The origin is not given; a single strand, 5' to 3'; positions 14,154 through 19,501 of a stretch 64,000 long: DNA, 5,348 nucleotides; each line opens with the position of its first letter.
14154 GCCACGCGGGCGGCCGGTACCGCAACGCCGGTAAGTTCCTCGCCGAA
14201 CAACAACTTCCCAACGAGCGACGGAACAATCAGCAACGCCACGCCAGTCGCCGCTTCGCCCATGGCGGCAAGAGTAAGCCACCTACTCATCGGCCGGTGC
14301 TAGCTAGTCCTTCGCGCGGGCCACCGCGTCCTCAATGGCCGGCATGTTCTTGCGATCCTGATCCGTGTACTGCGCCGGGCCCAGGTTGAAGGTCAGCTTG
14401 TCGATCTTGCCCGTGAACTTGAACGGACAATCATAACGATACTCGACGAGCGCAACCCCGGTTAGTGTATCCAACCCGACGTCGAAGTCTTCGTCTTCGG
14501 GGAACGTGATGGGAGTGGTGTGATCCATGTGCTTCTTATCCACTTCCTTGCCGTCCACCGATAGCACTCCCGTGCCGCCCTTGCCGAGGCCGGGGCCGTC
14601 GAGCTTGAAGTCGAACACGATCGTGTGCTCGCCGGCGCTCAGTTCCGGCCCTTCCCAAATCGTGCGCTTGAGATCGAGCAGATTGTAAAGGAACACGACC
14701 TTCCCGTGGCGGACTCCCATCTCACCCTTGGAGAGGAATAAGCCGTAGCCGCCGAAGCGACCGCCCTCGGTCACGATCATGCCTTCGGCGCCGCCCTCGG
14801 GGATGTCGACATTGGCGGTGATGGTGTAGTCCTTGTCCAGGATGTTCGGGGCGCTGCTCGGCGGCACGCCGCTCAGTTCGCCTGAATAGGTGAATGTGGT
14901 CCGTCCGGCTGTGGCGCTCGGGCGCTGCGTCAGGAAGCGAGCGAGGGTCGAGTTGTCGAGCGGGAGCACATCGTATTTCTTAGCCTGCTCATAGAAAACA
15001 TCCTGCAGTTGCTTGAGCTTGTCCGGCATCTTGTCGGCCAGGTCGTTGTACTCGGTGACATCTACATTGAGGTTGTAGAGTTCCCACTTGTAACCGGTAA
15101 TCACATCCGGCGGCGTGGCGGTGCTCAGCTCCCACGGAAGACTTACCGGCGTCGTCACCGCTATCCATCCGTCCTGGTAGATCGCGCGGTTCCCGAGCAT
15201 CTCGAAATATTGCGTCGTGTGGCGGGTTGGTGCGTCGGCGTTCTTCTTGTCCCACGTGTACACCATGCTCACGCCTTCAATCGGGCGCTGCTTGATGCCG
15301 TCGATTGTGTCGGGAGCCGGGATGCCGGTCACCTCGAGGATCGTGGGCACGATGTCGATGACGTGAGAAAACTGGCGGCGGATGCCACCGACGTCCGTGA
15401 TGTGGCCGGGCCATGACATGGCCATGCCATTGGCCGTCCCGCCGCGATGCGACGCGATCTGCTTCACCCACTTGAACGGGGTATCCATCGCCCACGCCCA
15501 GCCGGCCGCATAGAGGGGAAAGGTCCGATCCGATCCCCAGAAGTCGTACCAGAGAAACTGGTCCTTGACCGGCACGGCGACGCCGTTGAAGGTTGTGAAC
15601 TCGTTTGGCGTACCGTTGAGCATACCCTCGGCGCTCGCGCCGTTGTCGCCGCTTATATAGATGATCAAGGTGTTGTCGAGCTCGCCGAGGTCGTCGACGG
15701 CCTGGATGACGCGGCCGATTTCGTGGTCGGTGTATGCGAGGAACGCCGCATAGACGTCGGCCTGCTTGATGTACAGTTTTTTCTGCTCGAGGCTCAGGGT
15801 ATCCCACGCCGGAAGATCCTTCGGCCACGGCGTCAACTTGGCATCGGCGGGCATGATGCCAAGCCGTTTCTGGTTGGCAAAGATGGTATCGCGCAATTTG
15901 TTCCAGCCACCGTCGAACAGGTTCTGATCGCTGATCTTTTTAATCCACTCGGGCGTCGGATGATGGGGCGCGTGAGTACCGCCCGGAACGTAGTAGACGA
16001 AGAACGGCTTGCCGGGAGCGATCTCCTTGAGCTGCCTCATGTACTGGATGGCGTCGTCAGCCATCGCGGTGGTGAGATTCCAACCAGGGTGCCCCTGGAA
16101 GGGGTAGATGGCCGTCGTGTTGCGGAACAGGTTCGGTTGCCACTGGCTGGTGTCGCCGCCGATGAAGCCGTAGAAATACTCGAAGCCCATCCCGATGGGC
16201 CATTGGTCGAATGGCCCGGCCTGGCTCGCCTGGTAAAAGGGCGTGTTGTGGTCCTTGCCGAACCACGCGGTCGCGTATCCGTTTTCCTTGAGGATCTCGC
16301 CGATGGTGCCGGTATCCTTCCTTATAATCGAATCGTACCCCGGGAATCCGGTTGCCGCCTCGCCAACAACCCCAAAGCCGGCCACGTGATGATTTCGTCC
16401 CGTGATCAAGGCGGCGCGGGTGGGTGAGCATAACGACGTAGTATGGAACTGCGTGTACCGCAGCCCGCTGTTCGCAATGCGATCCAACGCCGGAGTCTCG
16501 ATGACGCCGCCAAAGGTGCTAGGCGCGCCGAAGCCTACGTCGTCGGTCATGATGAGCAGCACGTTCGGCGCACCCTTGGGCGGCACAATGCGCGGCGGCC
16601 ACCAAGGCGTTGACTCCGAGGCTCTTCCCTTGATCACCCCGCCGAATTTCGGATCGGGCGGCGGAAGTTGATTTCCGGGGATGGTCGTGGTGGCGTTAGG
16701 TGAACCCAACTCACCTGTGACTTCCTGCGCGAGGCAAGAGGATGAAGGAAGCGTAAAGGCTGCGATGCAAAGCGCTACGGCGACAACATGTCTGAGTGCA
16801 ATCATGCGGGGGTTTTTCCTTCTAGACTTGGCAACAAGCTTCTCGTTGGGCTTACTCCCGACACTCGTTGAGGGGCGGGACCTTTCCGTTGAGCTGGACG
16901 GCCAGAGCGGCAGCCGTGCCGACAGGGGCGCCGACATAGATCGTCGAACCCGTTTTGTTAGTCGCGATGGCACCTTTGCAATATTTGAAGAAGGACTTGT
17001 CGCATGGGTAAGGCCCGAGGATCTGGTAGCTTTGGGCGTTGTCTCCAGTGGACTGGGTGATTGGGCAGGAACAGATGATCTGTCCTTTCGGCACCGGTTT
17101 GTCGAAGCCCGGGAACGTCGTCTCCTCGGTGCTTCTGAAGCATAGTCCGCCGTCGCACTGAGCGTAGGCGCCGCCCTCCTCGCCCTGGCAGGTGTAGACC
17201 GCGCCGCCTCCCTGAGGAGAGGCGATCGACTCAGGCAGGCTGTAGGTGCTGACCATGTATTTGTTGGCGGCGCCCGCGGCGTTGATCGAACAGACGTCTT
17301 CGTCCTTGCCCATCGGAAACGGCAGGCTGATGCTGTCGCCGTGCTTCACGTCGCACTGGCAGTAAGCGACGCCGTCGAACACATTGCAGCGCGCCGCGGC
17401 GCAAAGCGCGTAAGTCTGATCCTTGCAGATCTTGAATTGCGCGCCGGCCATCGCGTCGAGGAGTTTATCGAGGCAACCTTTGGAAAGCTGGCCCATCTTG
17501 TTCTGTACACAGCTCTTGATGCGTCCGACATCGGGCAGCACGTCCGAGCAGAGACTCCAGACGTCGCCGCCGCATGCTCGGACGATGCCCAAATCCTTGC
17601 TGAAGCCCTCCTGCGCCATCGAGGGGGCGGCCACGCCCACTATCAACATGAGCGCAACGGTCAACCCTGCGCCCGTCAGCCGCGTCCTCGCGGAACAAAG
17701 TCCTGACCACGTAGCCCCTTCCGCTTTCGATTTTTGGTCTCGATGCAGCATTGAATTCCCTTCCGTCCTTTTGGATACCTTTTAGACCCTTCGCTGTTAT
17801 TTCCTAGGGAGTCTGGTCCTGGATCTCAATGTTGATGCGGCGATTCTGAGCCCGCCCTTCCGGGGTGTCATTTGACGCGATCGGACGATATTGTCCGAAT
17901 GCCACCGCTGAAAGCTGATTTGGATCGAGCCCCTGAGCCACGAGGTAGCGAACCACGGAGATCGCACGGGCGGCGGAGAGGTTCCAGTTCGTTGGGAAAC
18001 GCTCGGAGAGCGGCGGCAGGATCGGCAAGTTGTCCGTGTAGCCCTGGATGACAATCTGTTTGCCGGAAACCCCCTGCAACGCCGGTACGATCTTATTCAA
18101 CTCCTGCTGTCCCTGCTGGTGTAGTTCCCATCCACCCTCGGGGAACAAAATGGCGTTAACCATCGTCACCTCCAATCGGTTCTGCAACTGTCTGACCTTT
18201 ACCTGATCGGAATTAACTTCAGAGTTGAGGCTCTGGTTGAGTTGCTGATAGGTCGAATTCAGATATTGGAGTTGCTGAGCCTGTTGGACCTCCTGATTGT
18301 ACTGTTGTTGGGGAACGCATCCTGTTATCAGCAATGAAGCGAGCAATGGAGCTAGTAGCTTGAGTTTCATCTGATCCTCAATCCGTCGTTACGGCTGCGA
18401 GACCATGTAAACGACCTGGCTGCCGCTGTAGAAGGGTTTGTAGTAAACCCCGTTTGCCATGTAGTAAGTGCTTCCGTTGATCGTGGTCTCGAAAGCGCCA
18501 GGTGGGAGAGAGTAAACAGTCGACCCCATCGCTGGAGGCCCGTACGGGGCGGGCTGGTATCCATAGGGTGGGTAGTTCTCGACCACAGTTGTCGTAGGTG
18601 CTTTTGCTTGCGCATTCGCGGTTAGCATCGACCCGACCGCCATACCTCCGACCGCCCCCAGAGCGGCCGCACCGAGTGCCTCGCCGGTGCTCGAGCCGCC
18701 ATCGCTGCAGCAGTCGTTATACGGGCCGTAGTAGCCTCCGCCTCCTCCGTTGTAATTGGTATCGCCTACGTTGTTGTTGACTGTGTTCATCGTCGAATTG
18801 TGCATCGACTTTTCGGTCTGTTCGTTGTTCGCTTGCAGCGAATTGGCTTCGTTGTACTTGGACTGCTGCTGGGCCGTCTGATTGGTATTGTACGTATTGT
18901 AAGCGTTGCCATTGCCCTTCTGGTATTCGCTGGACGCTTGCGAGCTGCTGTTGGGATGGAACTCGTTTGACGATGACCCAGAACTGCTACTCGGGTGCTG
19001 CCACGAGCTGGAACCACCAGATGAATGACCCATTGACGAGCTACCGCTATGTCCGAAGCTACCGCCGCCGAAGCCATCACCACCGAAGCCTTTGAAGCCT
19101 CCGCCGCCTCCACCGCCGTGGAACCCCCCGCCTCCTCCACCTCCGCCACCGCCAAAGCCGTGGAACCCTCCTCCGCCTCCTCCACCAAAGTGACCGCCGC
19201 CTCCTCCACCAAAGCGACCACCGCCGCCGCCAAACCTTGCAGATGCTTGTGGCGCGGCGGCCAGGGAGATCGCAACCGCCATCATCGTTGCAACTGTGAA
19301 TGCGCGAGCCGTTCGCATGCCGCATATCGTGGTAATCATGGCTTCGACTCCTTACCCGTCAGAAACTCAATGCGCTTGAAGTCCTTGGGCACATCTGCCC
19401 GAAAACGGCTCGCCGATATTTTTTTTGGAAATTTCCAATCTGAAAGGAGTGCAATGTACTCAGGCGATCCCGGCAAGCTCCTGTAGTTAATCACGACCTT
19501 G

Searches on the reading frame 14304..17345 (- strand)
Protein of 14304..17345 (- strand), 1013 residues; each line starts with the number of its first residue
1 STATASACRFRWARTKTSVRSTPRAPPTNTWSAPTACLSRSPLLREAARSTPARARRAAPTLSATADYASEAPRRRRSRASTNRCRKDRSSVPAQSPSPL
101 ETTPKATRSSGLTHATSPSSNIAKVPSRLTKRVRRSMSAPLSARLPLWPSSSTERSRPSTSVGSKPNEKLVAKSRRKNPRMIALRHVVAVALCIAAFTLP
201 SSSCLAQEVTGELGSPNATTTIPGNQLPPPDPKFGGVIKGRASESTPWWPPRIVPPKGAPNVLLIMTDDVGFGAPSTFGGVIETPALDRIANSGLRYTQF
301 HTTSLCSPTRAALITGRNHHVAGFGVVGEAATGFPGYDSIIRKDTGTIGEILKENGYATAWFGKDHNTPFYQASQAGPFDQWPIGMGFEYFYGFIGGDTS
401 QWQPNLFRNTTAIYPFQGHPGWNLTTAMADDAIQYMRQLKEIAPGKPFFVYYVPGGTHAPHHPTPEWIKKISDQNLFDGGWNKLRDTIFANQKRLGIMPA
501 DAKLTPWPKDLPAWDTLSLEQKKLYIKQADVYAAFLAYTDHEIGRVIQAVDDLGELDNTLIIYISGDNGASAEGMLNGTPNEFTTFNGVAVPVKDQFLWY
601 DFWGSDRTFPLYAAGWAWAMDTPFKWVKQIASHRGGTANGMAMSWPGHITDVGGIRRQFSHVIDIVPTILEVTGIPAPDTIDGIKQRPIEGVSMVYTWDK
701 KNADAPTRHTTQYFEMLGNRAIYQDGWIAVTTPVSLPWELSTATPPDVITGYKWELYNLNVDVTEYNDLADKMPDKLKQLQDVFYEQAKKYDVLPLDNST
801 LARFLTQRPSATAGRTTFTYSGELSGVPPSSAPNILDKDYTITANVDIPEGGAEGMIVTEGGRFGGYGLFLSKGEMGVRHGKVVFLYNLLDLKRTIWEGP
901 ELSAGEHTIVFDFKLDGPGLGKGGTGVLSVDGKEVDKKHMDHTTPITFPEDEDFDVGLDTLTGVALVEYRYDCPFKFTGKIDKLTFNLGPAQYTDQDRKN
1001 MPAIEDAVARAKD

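Call 8: search_protein_families(library=pfam, proteins=[window:14304-17345:-], max_evalue=0.001)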
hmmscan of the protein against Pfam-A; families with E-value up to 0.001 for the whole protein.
window:14304-17345:- (1013 aa): 2 families
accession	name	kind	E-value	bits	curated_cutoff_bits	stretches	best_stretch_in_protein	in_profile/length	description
PF00884.28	Sulfatase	-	1.2e-56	192.6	25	1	260-675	1-301/301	Sulfatase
PF16347.10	SGSH_C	-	3e-05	24.6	29.3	0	641-698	20-76/154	N-sulphoglucosamine sulphohydrolase, C-terminal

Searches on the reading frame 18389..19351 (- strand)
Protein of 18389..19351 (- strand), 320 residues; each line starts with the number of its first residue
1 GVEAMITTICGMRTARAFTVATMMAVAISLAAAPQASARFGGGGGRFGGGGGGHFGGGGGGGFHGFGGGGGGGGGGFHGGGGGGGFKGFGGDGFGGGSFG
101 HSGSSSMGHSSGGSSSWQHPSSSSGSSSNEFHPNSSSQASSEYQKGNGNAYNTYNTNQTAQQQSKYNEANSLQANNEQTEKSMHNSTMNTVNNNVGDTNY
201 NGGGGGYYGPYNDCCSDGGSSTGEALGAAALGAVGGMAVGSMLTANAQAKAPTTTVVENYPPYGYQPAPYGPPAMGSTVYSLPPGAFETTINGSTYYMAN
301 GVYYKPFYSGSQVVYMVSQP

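Call 66: search_protein_families(library=pfam, proteins=[window:18389-19351:-], max_evalue=0.0001)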
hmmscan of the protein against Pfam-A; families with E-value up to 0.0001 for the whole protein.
window:18389-19351:- (320 aa): 1 family
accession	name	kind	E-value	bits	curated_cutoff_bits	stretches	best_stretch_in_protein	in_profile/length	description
PF20125.4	DUF6515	-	5.2e-05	23.6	24.9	1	272-317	130-175/179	Family of unknown function (DUF6515)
